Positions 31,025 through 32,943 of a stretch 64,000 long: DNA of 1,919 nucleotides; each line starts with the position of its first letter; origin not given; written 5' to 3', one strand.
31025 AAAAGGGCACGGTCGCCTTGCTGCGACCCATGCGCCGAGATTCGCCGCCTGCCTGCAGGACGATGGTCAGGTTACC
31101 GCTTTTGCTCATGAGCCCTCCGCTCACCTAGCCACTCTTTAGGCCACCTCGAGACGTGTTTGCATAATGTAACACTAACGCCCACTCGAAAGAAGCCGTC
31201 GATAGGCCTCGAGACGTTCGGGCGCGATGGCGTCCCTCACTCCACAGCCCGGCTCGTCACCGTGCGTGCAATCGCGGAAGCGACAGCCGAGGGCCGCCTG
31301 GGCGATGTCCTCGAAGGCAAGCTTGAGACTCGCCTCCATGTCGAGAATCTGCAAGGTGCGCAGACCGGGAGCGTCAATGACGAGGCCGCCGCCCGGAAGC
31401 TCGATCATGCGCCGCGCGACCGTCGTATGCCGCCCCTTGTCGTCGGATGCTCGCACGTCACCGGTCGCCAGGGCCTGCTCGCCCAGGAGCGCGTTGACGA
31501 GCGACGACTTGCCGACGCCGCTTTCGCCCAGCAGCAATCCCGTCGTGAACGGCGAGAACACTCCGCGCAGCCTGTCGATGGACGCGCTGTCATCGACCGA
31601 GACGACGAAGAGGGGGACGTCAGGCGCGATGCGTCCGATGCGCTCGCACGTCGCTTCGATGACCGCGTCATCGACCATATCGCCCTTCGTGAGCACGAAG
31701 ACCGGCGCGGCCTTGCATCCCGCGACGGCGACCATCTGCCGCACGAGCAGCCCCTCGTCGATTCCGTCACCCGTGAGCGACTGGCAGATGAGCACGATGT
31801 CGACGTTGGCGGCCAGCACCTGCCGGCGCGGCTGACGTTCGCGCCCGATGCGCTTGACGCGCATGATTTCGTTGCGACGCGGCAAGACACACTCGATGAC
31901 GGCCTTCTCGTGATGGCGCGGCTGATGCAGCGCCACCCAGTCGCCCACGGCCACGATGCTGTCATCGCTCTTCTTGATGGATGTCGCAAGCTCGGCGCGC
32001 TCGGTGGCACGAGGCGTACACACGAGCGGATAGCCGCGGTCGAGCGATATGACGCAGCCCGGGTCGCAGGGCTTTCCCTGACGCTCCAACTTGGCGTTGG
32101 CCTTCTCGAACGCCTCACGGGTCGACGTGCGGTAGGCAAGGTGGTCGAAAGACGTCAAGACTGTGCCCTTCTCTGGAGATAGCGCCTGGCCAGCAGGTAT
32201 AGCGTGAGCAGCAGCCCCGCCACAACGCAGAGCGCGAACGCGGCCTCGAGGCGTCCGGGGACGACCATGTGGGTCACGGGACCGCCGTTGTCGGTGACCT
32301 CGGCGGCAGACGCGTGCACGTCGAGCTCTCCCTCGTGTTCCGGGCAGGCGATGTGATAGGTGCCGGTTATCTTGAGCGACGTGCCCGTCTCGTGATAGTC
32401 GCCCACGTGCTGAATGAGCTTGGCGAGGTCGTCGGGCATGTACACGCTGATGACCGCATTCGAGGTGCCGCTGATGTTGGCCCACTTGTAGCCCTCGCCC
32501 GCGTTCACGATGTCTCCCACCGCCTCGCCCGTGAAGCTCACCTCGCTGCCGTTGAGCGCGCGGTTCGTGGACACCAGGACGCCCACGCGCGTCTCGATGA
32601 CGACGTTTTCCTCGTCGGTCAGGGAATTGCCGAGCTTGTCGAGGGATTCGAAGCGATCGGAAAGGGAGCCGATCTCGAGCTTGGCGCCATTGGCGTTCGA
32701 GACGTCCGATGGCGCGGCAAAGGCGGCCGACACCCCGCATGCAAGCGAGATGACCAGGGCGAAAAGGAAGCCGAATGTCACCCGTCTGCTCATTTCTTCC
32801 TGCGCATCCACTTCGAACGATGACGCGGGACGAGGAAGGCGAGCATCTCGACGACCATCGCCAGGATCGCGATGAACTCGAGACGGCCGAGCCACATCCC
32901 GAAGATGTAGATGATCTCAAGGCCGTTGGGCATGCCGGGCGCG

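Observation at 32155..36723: Two TrkH paralogs each linked to the same uncharacterised extracytoplasmic domain: fused in one, a translationally coupled separate gene in the other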

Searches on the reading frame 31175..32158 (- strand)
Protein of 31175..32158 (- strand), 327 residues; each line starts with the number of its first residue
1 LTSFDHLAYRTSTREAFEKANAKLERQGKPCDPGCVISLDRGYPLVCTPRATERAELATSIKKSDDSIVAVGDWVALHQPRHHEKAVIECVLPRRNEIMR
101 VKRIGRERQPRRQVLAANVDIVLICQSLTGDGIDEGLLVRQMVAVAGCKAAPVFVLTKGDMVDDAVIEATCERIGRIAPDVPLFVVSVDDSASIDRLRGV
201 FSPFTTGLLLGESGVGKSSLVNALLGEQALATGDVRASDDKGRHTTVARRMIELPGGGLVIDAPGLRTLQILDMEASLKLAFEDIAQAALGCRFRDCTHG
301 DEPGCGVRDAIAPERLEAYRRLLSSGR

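Call 65: search_protein_families(library=pfam, proteins=[window:31175-32158:-], max_evalue=0.001)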
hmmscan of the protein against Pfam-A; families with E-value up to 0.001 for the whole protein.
window:31175-32158:- (327 aa): 4 families
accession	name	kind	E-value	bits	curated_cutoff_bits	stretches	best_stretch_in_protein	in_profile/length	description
PF03193.22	RsgA_GTPase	-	1.4e-41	142.6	30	1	91-271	1-173/174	RsgA GTPase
PF01926.29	MMR_HSR1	-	4.3e-06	27.2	21.9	1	209-290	4-78/113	50S ribosome-binding GTPase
PF00005.33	ABC_tran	-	0.00012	23.1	25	1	204-241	11-48/137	ABC transporter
PF04548.22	AIG1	-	0.00053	19.8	27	0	208-270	4-63/212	AIG1 family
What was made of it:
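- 31175..32158 (-): RsgA GTPase gene, whose TTG start overlaps the stop of the 212-aa gene (context; lineage-specific neighbour). Pfam PF03193, E 1e-41 (call 65).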

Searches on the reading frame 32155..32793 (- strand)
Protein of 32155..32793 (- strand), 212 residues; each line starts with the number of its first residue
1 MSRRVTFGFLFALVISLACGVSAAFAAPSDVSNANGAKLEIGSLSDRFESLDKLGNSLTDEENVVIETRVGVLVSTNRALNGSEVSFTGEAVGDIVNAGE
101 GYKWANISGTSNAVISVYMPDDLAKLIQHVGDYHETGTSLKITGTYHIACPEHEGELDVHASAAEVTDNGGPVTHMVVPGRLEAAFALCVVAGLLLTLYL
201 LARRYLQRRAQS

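Call 4: search_protein_families(library=pfam, proteins=[window:32155-32793:-], max_evalue=1)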
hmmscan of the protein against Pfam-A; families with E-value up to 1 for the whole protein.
window:32155-32793:- (212 aa): 1 family
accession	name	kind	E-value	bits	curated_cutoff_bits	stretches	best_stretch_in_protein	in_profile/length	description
PF08447.18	PAS_3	-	0.06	14.1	25.6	1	101-175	13-84/89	PAS fold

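Call 7: find_homologous_proteins(query=window:32155-32793:-, max_evalue=0.001)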
Query window:32155-32793:- (212 aa): 36 proteins with E <= 0.001 among 1149 candidates.
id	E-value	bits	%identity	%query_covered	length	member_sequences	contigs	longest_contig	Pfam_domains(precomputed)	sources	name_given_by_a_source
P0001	1.0e-127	441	96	100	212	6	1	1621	-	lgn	-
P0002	4.1e-112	390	83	100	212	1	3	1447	-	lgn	-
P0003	1.2e-111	389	86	100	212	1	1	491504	-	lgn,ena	-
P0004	2.7e-110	385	83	100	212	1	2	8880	-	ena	-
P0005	1.4e-108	379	83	100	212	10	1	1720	-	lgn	-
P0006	1.6e-107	375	82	100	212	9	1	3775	-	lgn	-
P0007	5.6e-106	370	82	100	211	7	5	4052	-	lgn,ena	-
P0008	1.4e-98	346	87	86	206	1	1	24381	-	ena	-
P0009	2.0e-98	346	78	99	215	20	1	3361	-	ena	-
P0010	3.2e-85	303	68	95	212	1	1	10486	-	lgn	-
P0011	6.2e-77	276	60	99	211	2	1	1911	-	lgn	-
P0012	7.8e-76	272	61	100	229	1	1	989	-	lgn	-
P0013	1.5e-74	268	61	100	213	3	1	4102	-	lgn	-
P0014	2.0e-74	268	61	99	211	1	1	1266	-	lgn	-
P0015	5.0e-72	260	57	98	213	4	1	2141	-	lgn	-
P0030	1.1e-61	226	53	99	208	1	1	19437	-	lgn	-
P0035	5.2e-42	162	45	81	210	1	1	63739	-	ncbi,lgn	ncbi:MAG: hypothetical protein ACI36W_02265 [Coriobacteriales bacterium]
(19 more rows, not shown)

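Call 9: search_protein_families(library=ncbifam, proteins=[window:32155-32793:-], max_evalue=1)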
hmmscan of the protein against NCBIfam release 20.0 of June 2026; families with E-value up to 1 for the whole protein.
window:32155-32793:- (212 aa): 0 families

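Call 12: find_encoding_contigs(protein=P0035, flank=10000, max_places=3)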
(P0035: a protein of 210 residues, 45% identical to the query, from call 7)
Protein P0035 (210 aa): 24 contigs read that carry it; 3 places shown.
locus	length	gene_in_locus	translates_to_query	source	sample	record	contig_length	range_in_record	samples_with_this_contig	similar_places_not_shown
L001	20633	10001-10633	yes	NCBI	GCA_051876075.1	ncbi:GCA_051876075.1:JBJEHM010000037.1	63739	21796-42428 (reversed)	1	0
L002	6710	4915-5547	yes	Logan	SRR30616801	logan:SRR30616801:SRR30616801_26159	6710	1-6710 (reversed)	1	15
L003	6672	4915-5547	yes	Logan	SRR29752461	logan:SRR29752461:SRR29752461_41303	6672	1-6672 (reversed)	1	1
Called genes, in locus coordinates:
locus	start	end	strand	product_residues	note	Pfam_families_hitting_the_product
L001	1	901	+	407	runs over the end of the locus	PF01960:ArgJ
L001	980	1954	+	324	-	PF00696:AA_kinase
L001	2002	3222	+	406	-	PF00202:Aminotran_3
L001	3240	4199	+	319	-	PF02729:OTCace_N, PF00185:OTCace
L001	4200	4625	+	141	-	PF01316:Arg_repressor, PF02863:Arg_repressor_C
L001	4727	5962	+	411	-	PF00764:Arginosuc_synth, PF20979:Arginosuc_syn_C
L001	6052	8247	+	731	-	PF02386:TrkH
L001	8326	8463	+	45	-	-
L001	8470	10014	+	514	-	PF02386:TrkH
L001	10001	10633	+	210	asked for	-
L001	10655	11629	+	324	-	PF01926:MMR_HSR1 (faint), PF03193:RsgA_GTPase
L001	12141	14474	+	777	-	PF03477:ATP-cone, PF13597:NRDD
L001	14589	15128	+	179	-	PF13353:Fer4_12, PF04055:Radical_SAM (weak)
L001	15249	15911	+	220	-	PF12804:NTP_transf_3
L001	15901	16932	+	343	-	PF11449:ArsP_2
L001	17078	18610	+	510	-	PF00089:Trypsin, PF13365:Trypsin_2, PF00595:PDZ, PF13180:PDZ_2, PF17820:PDZ_6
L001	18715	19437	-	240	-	PF23198:PDE8A_N (faint), PF00072:Response_reg, PF00486:Trans_reg_C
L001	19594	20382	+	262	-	PF03309:Pan_kinase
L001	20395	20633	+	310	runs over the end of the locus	PF00512:HisKA, PF02518:HATPase_c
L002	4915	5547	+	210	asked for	-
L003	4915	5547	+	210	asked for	-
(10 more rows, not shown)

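Call 14: find_encoding_contigs(protein=P0003, flank=10000, max_places=2)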
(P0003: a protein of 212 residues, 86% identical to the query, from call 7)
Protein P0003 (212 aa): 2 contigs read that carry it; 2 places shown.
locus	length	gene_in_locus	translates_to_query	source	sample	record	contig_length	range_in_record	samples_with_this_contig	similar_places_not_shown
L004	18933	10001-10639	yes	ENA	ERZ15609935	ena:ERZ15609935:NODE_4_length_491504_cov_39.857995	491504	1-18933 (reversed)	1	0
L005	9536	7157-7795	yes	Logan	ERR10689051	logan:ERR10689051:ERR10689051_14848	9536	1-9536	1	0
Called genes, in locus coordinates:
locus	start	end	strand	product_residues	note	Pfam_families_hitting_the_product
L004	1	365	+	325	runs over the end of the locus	PF00226:DnaJ, PF01556:DnaJ_C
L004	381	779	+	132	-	PF00376:MerR, PF13411:MerR_1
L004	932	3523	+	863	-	PF02861:Clp_N, PF23569:NBD_SMAX1, PF00004:AAA, PF17871:AAA_lid_9, PF00004:AAA, PF07724:AAA_2, PF07728:AAA_5, PF10431:ClpB_D2-small, +9 more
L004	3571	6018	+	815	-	PF00122:E1-E2_ATPase, PF00702:Hydrolase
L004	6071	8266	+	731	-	PF02386:TrkH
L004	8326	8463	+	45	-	-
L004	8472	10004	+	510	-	PF02386:TrkH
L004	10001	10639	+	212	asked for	-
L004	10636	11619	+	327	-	PF03193:RsgA_GTPase, PF01926:MMR_HSR1 (weak)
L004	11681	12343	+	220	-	PF12804:NTP_transf_3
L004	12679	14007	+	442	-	PF00089:Trypsin, PF13365:Trypsin_2, PF00595:PDZ, PF13180:PDZ_2, PF17820:PDZ_6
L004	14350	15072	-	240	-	PF23198:PDE8A_N (weak), PF00072:Response_reg, PF00486:Trans_reg_C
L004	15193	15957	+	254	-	PF03309:Pan_kinase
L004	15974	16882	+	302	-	PF00512:HisKA, PF13581:HATPase_c_2 (weak), PF02518:HATPase_c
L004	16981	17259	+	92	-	PF01842:ACT (weak), PF13740:ACT_6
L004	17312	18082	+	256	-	PF01061:ABC2_membrane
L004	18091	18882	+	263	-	PF00005:ABC_tran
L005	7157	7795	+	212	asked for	-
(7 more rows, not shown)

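Call 15: find_encoding_contigs(protein=P0030, flank=10000, max_places=2)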
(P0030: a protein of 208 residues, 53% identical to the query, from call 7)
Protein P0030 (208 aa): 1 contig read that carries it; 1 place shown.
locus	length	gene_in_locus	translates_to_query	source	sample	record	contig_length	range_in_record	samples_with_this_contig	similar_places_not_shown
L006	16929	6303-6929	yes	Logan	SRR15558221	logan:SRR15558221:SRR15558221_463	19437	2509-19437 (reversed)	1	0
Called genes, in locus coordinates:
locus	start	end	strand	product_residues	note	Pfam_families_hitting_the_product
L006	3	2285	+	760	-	?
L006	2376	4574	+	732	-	PF02386:TrkH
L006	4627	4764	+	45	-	-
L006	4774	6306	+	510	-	PF02386:TrkH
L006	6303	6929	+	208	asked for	-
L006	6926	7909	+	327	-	PF03193:RsgA_GTPase, PF01926:MMR_HSR1 (weak)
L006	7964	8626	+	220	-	PF12804:NTP_transf_3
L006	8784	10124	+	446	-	PF00089:Trypsin, PF13365:Trypsin_2, PF00595:PDZ, PF13180:PDZ_2, PF17820:PDZ_6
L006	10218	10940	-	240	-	PF23198:PDE8A_N (weak), PF00072:Response_reg, PF00486:Trans_reg_C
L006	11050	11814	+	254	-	PF03309:Pan_kinase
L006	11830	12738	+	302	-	PF00512:HisKA, PF02518:HATPase_c, PF13581:HATPase_c_2 (weak)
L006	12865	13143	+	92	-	PF01842:ACT (weak), PF13740:ACT_6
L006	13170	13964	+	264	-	PF01061:ABC2_membrane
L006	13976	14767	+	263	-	PF13555:AAA_29 (faint), PF00005:ABC_tran, PF13304:AAA_21 (faint)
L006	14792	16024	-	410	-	PF00534:Glycos_transf_1, PF13692:Glyco_trans_1_4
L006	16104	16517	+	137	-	PF04138:GtrA_DPMS_TM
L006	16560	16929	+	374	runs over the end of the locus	PF13450:NAD_binding_8, PF01593:Amino_oxidase (weak), PF03275:GLF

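Call 30: find_related_loci(query=A2, collection=genome_contigs, flank=7000)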
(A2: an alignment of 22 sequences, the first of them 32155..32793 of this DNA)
Query A2 (212 aa) in genome_contigs; peptide patterns used: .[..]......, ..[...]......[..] (x = any residue, [..] = any of these).
85 stretches matched a pattern; 19 encode a relative of the query (tblastn E <= 1e-3); 19 distinct loci.
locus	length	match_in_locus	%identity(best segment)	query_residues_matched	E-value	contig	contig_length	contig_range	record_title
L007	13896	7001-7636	97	1-212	4e-137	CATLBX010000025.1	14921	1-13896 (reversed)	MAG TPA_asm: uncultured Coriobacteriia bacterium isolate MGG04558_1680015476 genome assembly, contig: ERR3199537_2581, w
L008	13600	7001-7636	83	1-212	6e-112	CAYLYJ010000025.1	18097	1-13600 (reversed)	MAG TPA_asm: uncultured Coriobacteriaceae bacterium isolate SRP287540_co1_337 genome assembly, contig: NODE_3189_length_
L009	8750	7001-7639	84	1-212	2e-110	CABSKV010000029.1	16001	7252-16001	MAG TPA_asm: uncultured Coriobacteriia bacterium isolate MGYG-HGUT-02686 genome assembly, contig: GUT_GENOME158324_29, w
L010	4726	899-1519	78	3-209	1e-107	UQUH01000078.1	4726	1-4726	uncultured Coriobacteriaceae bacterium isolate UMGS650 genome assembly, contig: NODE_8707_length_4726_cov_6.084993, whol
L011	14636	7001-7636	83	1-212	4e-107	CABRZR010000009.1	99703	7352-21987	MAG TPA_asm: uncultured Coriobacteriia bacterium isolate MGYG-HGUT-02074 genome assembly, contig: GUT_GENOME125939_9, wh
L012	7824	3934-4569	82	1-212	1e-106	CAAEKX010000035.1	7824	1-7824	MAG TPA_asm: Coriobacteriia bacterium, isolate HGM04055, WGS project CAAEKX010000000 data, contig: ERS537212_19_k99_2204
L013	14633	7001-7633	82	1-212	3e-103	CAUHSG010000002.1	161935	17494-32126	MAG TPA_asm: uncultured Coriobacteriia bacterium isolate SRR16279944_bin.60_MetaWRAP_v1.3_MAG genome assembly, contig: E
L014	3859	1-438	89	67-212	3e-77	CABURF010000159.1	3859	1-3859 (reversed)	MAG TPA_asm: uncultured Coriobacteriia bacterium isolate MGYG-HGUT-04247 genome assembly, contig: GUT_GENOME260956_159,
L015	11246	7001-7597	54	1-199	4e-71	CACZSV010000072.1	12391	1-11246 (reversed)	MAG: uncultured Coriobacteriaceae bacterium isolate RUG12923 genome assembly, contig: RUG12923_asm_72, whole genome shot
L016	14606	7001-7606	55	1-204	3e-69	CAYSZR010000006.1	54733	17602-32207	MAG TPA_asm: uncultured Coriobacteriaceae bacterium isolate SRP192927_co4_997 genome assembly, contig: NODE_707_length_5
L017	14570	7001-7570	45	20-209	2e-53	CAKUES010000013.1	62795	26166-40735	MAG: uncultured Coriobacteriales bacterium isolate REFINED_METABAT215_TOP10_CONTIGS_1500_ASSEMBLY_K77_MERGED__Hadza_MoBi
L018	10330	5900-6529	40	3-210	1e-49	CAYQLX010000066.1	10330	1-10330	MAG TPA_asm: uncultured Coriobacteriaceae bacterium isolate binchicken_co323_306 genome assembly, contig: NODE_7328_leng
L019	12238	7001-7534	45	32-211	2e-48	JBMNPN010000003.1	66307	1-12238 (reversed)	MAG: Coriobacteriales bacterium isolate SBF912SR8HQ0006 scaffold_769_c1, whole genome shotgun sequence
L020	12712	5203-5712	45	41-210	4e-47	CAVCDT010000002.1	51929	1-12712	Akkermansia muciniphila isolate H07666-L1_cleanbin_000018 genome assembly, contig: Spades_H07666-L1_contig_277, whole ge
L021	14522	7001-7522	44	36-209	4e-46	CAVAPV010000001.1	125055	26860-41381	Agathobacter rectalis isolate H07606-L1_cleanbin_000018 genome assembly, contig: Spades_H07606-L1_contig_38, whole genom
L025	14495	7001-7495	45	39-203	5e-46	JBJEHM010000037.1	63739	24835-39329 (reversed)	MAG: Coriobacteriales bacterium isolate PUUB41_bin.032 NODE_202_length_63739_cov_19.065385, whole genome shotgun sequenc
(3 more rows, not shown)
